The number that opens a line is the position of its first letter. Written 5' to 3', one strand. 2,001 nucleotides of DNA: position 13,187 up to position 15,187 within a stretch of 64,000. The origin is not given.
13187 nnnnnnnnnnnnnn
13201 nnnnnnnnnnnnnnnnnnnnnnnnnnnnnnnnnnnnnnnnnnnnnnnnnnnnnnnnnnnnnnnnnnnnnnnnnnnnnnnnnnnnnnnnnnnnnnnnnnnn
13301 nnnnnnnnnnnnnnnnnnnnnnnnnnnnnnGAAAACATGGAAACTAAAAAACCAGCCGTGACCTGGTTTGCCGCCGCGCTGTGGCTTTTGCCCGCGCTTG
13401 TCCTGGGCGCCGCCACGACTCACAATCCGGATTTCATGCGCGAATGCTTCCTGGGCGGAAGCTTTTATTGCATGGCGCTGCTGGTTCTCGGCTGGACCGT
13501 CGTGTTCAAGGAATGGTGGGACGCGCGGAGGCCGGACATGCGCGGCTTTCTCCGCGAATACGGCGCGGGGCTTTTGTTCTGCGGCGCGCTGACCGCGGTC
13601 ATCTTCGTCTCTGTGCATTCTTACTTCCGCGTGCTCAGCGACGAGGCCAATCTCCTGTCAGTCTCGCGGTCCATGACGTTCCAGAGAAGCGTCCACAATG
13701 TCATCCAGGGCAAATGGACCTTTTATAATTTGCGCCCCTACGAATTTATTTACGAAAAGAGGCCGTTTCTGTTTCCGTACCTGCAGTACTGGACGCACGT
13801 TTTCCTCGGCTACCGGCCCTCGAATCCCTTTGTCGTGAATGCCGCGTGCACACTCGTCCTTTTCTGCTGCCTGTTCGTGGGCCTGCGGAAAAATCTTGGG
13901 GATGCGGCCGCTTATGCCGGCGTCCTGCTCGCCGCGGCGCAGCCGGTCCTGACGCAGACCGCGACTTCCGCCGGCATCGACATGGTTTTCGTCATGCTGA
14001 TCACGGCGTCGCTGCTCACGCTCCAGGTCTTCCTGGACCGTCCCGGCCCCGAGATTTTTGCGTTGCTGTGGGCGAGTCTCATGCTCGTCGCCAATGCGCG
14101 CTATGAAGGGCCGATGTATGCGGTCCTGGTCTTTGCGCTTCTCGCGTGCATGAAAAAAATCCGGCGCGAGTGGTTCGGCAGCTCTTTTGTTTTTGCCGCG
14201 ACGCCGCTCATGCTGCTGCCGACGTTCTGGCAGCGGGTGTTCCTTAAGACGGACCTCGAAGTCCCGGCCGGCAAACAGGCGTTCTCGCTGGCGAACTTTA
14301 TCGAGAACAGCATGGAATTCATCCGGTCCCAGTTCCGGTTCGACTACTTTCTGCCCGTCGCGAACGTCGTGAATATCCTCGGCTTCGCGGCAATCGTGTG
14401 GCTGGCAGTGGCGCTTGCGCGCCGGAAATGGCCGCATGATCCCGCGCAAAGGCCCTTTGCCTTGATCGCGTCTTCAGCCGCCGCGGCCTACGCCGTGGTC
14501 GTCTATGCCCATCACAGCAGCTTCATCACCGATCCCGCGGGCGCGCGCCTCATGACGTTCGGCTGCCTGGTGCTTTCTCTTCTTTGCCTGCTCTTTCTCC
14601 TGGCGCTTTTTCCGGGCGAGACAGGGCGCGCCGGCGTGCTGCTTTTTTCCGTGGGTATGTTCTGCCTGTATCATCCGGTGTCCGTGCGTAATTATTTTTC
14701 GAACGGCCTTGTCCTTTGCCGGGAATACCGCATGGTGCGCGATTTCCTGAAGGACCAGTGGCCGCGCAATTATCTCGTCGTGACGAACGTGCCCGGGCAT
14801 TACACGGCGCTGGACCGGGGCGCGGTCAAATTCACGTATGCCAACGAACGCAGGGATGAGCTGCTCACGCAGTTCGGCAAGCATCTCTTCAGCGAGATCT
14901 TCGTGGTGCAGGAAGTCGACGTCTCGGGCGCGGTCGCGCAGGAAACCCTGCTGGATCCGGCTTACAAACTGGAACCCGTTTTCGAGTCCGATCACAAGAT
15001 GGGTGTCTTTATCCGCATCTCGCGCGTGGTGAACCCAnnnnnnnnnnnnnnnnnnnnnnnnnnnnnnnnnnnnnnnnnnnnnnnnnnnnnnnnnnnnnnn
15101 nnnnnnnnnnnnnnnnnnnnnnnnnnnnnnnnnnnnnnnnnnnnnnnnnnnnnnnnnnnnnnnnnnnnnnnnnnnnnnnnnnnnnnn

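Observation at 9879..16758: Four tandem, translationally coupled paralogs of a ~570-aa GT-C-like membrane protein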

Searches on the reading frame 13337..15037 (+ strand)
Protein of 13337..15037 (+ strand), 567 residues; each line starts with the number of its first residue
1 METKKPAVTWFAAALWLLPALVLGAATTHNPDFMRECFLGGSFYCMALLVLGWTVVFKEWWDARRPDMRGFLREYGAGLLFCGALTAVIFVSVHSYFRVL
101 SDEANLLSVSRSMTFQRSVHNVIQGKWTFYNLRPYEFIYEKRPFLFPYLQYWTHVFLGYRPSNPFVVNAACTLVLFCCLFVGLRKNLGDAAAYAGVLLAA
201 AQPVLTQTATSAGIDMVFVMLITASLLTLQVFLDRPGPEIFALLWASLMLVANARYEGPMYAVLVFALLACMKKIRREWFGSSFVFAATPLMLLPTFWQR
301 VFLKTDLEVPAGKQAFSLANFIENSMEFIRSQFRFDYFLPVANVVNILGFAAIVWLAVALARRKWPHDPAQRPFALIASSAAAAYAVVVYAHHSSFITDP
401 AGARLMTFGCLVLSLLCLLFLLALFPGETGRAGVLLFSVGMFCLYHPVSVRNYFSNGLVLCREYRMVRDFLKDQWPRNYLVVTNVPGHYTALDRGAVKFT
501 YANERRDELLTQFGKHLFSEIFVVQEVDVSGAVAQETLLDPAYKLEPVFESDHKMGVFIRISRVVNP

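Call 3: search_protein_families(library=pfam, proteins=[window:13337-15037:+], max_evalue=1)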
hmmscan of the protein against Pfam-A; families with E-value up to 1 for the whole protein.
window:13337-15037:+ (567 aa): 1 family
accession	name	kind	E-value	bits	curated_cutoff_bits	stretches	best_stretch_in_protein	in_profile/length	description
PF13231.12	PMT_2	-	2.8e-07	31.3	26.1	1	141-294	1-152/160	Dolichyl-phosphate-mannose-protein mannosyltransferase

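Call 4: search_protein_families(library=ncbifam, proteins=[window:13337-15037:+], max_evalue=1)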
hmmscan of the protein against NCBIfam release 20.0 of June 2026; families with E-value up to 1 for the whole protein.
window:13337-15037:+ (567 aa): 0 families

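Call 7: find_homologous_proteins(query=window:13337-15037:+, max_evalue=0.001)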
Query window:13337-15037:+ (567 aa): 18 proteins with E <= 0.001 among 8000 candidates.
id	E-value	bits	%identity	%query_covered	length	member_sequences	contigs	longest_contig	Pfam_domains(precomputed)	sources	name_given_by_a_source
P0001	0.0e+0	1295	100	100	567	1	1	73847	PF13231.13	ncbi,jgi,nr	ncbi:MAG TPA: glycosyltransferase family 39 protein [Verrucomicrobiae bacterium]|nr:glycosyltransfer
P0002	4.5e-188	645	54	100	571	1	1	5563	PF13231.13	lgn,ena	-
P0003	1.7e-169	584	50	98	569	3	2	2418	PF13231.13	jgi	-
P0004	1.4e-136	475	47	92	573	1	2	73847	-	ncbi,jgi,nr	ncbi:MAG TPA: hypothetical protein VL688_12300 [Verrucomicrobiae bacterium]|jgi:hypothetical protein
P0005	1.4e-131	458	44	96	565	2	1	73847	-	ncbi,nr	ncbi:MAG TPA: hypothetical protein VL688_12285 [Verrucomicrobiae bacterium]|nr:hypothetical protein 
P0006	7.9e-116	406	39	95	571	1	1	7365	-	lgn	-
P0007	1.2e-104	369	38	95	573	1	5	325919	-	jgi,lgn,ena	-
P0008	6.6e-101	357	37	97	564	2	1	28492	-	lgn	-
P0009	6.6e-93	331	34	96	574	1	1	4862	-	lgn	-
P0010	7.4e-88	314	36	100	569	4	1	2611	-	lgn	-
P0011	2.2e-75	273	33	98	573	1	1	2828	-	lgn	-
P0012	1.6e-53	201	29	92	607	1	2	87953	-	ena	-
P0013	2.7e-44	170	35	52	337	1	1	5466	-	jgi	-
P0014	6.4e-24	103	31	41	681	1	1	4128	PF13231.13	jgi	jgi:hypothetical protein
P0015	3.0e-21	94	31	31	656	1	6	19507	PF13231.13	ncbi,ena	-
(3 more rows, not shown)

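Call 10: find_encoding_contigs(protein=P0007, flank=10000, max_places=3)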
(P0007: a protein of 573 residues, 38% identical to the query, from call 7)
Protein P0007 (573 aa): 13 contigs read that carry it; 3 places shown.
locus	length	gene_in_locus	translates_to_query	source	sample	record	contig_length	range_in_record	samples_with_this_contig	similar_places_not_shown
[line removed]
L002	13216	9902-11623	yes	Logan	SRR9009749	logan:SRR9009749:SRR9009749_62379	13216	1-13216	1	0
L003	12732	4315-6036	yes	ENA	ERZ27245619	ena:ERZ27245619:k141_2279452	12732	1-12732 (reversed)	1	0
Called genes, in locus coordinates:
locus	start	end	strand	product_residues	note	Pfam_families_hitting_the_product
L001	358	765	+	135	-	-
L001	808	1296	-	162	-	PF12146:Hydrolase_4 (weak)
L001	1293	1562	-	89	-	-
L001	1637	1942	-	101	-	PF07715:Plug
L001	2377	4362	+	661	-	PF07715:Plug, PF14905:OMP_b-brl_3 (weak)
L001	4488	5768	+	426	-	PF05977:MFS_3, PF07690:MFS_1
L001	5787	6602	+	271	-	PF00005:ABC_tran, PF13175:AAA_15 (faint), PF13304:AAA_21 (faint)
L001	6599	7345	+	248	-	PF01061:ABC2_membrane, PF12679:ABC2_membrane_2, PF12698:ABC2_membrane_3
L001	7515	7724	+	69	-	-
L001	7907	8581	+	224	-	PF00753:Lactamase_B, PF19583:ODP (faint), PF12706:Lactamase_B_2 (faint)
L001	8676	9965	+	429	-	PF05977:MFS_3, PF07690:MFS_1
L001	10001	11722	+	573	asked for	-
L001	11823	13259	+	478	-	PF13493:DUF4118, PF13492:GAF_3, PF00512:HisKA, PF02518:HATPase_c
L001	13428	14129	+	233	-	PF00072:Response_reg, PF00486:Trans_reg_C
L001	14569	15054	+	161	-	PF01814:Hemerythrin (weak)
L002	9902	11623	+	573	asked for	-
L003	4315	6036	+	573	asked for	-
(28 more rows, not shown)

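Call 11: find_encoding_contigs(protein=P0012, flank=10000, max_places=3)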
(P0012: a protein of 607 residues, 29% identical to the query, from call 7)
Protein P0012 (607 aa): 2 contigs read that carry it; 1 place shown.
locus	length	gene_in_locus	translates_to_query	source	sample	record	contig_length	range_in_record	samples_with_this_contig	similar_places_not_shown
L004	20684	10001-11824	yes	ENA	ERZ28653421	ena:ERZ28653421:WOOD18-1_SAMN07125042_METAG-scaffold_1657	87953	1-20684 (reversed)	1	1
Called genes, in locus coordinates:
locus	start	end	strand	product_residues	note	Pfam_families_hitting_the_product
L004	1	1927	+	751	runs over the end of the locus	PF00069:Pkinase, PF07714:PK_Tyr_Ser-Thr, PF03781:FGE-sulfatase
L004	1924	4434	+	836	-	PF00069:Pkinase, PF07714:PK_Tyr_Ser-Thr, PF13371:TPR_9, PF14559:TPR_19 (weak), PF12799:LRR_4 (faint)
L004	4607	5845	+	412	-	-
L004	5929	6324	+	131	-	-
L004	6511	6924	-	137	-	-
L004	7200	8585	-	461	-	PF01435:Peptidase_M48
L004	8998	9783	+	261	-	PF00106:adh_short, PF08659:KR, PF13561:adh_short_C2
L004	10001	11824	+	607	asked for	-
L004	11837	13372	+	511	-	PF01940:DUF92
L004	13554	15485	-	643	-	PF04542:Sigma70_r2, PF08281:Sigma70_r4_2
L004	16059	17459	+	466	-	PF24817:WD40_WDHD1_1st, PF25175:Beta-prop_WDR5, PF23409:Beta-prop_EML, PF23381:Beta-prop_IFT122_1st, PF24814:WD40_Prp19, PF25173:Beta-prop_WDR3_1st, PF00400:WD40, PF25174:Beta-prop_THOC3, +10 more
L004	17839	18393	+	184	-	-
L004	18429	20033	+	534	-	PF02142:MGS, PF01808:AICARFT_IMPCHas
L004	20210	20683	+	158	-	?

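Call 13: find_homologous_proteins(query=A2, max_evalue=0.001)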
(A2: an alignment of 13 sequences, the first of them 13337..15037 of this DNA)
Query A2 (13 sequences) (567 aa, profile of the alignment): 18 proteins with E <= 0.001 among 8000 candidates.
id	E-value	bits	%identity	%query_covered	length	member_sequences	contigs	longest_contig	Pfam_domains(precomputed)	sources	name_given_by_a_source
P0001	1.8e-246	837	100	100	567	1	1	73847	PF13231.13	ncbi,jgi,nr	ncbi:MAG TPA: glycosyltransferase family 39 protein [Verrucomicrobiae bacterium]|nr:glycosyltransfer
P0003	2.5e-242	824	50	98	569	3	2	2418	PF13231.13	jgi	-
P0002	1.1e-240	818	54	100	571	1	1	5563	PF13231.13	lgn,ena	-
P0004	2.6e-234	797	47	92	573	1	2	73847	-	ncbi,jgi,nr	ncbi:MAG TPA: hypothetical protein VL688_12300 [Verrucomicrobiae bacterium]|jgi:hypothetical protein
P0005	9.6e-233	792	44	96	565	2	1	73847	-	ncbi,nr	ncbi:MAG TPA: hypothetical protein VL688_12285 [Verrucomicrobiae bacterium]|nr:hypothetical protein 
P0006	6.2e-229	779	39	95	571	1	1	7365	-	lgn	-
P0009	1.8e-224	765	34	96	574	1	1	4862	-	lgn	-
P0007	6.1e-224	763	38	95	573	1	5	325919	-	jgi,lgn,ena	-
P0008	6.1e-220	750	37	97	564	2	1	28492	-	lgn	-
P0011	5.5e-208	710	33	98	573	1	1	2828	-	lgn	-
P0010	1.8e-207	709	36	100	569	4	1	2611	-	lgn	-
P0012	1.9e-197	675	29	92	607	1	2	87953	-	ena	-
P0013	2.9e-100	355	35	52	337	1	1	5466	-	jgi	-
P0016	7.3e-56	208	33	40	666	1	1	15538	-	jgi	jgi:hypothetical protein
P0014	1.8e-54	203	31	41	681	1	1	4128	PF13231.13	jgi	jgi:hypothetical protein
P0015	3.7e-53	199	31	31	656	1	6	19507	PF13231.13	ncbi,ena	-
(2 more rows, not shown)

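Call 23: find_related_loci(query=A2, collection=genome_contigs, flank=10000)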
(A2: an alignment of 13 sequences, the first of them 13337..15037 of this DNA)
Query A2 (567 aa) in genome_contigs; peptide patterns used: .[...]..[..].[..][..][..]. (x = any residue, [..] = any of these).
74 stretches matched a pattern; 62 encode a relative of the query (tblastn E <= 1e-3); 62 distinct loci.
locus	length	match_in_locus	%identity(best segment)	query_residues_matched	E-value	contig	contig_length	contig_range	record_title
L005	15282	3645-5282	38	20-564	2e-116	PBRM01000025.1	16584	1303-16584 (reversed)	MAG: Gemmatimonadetes bacterium isolate NP952 75852, whole genome shotgun sequence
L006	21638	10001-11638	38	20-564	8e-112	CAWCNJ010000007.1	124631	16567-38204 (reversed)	MAG: Endomicrobiales bacterium isolate MFD09286.bin.2.87 genome assembly, contig: contig_59875, whole genome shotgun seq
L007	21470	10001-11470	39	78-565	4e-110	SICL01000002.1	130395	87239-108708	MAG: Candidatus Taenariivivens baikalensis isolate Baikal-deep-G204 BACOMB-C277, whole genome shotgun sequence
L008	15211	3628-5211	35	41-565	1e-95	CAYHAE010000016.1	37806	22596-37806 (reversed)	MAG TPA_asm: uncultured Planctomycetia bacterium isolate ERP119294_co1_439 genome assembly, contig: NODE_1152_length_378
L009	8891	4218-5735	35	65-565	3e-87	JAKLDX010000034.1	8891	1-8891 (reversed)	MAG: Candidatus Omnitrophota bacterium isolate RA.bin12 RA.bin12_34, whole genome shotgun sequence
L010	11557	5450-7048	34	34-564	6e-86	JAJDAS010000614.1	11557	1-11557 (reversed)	MAG: Nitrospinia bacterium isolate OFTM173 OFTM173_613, whole genome shotgun sequence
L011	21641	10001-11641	33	27-567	3e-84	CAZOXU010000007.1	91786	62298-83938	MAG TPA_asm: uncultured Planctomycetales bacterium isolate SRP278252_co2_25 genome assembly, contig: NODE_334_length_917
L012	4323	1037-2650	34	34-564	1e-84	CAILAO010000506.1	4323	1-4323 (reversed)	MAG: uncultured proteobacterium isolate LJ_bin-0460 genome assembly, contig: bin-0460:0506/1126, whole genome shotgun se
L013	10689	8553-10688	31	27-567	8e-80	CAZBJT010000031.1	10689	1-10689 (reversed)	MAG TPA_asm: uncultured Planctomycetales bacterium isolate binchicken_co54_492 genome assembly, contig: NODE_11201_lengt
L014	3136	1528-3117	32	34-564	8e-80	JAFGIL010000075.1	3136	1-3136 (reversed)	MAG: Endomicrobiales bacterium isolate Zod_Metabat.202 k87_14103872, whole genome shotgun sequence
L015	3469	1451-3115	34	13-564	2e-77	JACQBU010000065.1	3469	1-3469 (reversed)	MAG: Nitrospinota bacterium isolate NC_groundwater_950_Pr1_S-0.2um_59_16 Montesol18-Sp2_coassembly_scaffold_594186, whol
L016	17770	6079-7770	32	2-565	1e-76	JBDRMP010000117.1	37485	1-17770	MAG: Planctomycetota bacterium isolate MEGAHIT-group-1.835 k141_2563274, whole genome shotgun sequence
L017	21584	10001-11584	32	36-567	1e-75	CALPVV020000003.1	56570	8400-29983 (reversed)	MAG: Nitrosovibrio sp. Nv4 isolate HRS-ES2-bin-178 genome assembly, contig: HRSG-E12-C175, whole genome shotgun sequence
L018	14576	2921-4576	31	20-567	2e-75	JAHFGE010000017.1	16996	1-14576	MAG: Candidatus Omnitrophota bacterium isolate nzgw308 NODE_3792_length_16997_cov_3.167457, whole genome shotgun sequenc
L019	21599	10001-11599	32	41-566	3e-73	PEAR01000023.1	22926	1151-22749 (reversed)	MAG: Candidatus Omnitrophota bacterium isolate Cal1bin1 scaffold72, whole genome shotgun sequence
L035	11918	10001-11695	27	2-565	1e-58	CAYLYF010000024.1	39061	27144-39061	MAG TPA_asm: uncultured Thermodesulfobacteriota bacterium isolate binchicken_co47_113 genome assembly, contig: NODE_650_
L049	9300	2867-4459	28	34-566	2e-47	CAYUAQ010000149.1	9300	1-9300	MAG TPA_asm: uncultured Desulfobacteraceae bacterium isolate SRP338002_co1_42 genome assembly, contig: NODE_6894_length_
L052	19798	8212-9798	30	34-564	3e-42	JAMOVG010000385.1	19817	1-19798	MAG: Desulfobacteraceae bacterium isolate PIR-30_metabat1_scaf2bin.094 PIR-30_scaffold_880_c1, whole genome shotgun sequ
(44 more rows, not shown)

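Call 24: find_encoding_contigs(protein=P0008, flank=10000, max_places=2)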
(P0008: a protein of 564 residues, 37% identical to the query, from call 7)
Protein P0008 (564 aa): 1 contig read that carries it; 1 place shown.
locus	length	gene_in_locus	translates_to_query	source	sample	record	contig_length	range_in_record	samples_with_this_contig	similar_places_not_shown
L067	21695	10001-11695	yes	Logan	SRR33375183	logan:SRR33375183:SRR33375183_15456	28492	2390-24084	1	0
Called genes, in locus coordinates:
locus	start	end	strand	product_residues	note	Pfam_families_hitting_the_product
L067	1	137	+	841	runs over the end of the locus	?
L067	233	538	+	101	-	-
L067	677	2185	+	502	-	PF00202:Aminotran_3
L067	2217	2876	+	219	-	-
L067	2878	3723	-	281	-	PF00072:Response_reg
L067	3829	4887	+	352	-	-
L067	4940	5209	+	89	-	PF04359:DUF493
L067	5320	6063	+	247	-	PF00578:AhpC-TSA, PF08534:Redoxin, PF00462:Glutaredoxin, PF13417:GST_N_3, PF13409:GST_N_2 (weak)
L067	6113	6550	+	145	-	PF02580:Tyr_Deacylase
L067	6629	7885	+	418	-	PF00108:Thiolase_N, PF02803:Thiolase_C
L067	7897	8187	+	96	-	-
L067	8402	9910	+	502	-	PF00989:PAS (weak), PF08448:PAS_4, PF13426:PAS_9, PF13188:PAS_8 (weak), PF08447:PAS_3, PF00990:GGDEF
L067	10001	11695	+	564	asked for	-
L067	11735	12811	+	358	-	-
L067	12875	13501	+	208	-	-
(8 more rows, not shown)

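Call 25: find_encoding_contigs(protein=P0002, flank=10000, max_places=2)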
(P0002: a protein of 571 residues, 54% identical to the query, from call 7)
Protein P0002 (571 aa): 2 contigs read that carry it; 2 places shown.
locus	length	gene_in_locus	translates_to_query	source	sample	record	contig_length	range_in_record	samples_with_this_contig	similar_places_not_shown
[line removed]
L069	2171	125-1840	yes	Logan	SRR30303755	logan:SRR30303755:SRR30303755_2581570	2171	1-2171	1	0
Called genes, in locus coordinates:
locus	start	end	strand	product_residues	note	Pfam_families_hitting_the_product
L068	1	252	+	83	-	?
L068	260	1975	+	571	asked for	PF13231:PMT_2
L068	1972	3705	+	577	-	-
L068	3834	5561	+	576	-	?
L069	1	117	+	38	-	?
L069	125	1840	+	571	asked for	PF13231:PMT_2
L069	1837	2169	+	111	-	?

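Call 27: predict_structure(alignment_id=A3)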
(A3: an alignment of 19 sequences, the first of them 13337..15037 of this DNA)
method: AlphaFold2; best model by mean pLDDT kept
length: 567 residues; sequences in the alignment: 19
mean_pLDDT: 89.9   pTM: 0.90
mean pLDDT of the five models: 89.9, 88.3, 88.3, 88.3, 86.9
residues with pLDDT >= 90: 362; 70-90: 180; 50-70: 22; < 50: 3
segments of 3 or more residues with pLDDT < 50: 2-4
pLDDT, mean of each block of 10 residues (from residue 1): 55 83 87 91 96 95 90 96 97 89 94 94 85 85 95 96 96 98 94 98 94 95 96 94 97 93 95 92 88 90 71 81 87 81 94 92 85 93 91 77 89 97 91 97 94 74 88 86 92 92 94 89 92 91 93 84 85
secondary structure, 60 per line:
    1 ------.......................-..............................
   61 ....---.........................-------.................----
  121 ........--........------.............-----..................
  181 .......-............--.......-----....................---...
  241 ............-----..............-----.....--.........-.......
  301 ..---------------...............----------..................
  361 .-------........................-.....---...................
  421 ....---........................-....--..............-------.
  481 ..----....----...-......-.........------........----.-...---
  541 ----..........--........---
elements in order: H7-29 H31-64 H68-92 H100-116 E121-128 E131-138 H145-157 H163-187 H189-200 H203-209 H215-234 H238-252 H258-271 H277-281 H284-292 H294-302 H318-332 H343-361 H369-392 H394-398 H402-424 H428-451 H453-456 H459-472 E480-482 H487-490 E495-497 H499-504 H506-514 E521-528 E545-554 E557-564

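Call 28: search_protein_representatives(alignment_id=A2)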
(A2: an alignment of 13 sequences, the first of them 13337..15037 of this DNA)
Query: 13 sequences, 568 profile positions. Proteins with E-value up to 0.001 (for the whole library): 1796; up to 1e-10: 1486; up to 1e-30: 1110. The best 150 are listed.
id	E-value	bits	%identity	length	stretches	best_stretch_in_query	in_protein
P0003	7.8e-243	823.6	-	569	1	7-566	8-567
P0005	3.1e-233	791.9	-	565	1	5-567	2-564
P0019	3.0e-232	788.7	-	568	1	3-567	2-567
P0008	1.9e-220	749.6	-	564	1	5-566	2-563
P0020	1.8e-217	739.8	-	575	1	5-566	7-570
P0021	3.3e-208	709.3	-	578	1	5-567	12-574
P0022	3.3e-203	692.8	-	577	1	4-566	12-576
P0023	8.1e-198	675.0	-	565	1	11-567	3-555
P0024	4.5e-197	672.5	-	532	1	47-567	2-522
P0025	1.6e-196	670.7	-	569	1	6-566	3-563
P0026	3.7e-194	662.9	-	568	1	8-566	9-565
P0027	1.3e-190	651.2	-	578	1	13-565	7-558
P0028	1.6e-190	650.9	-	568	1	14-566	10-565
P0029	1.8e-190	650.7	-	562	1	12-567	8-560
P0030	1.9e-190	650.6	-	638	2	10-276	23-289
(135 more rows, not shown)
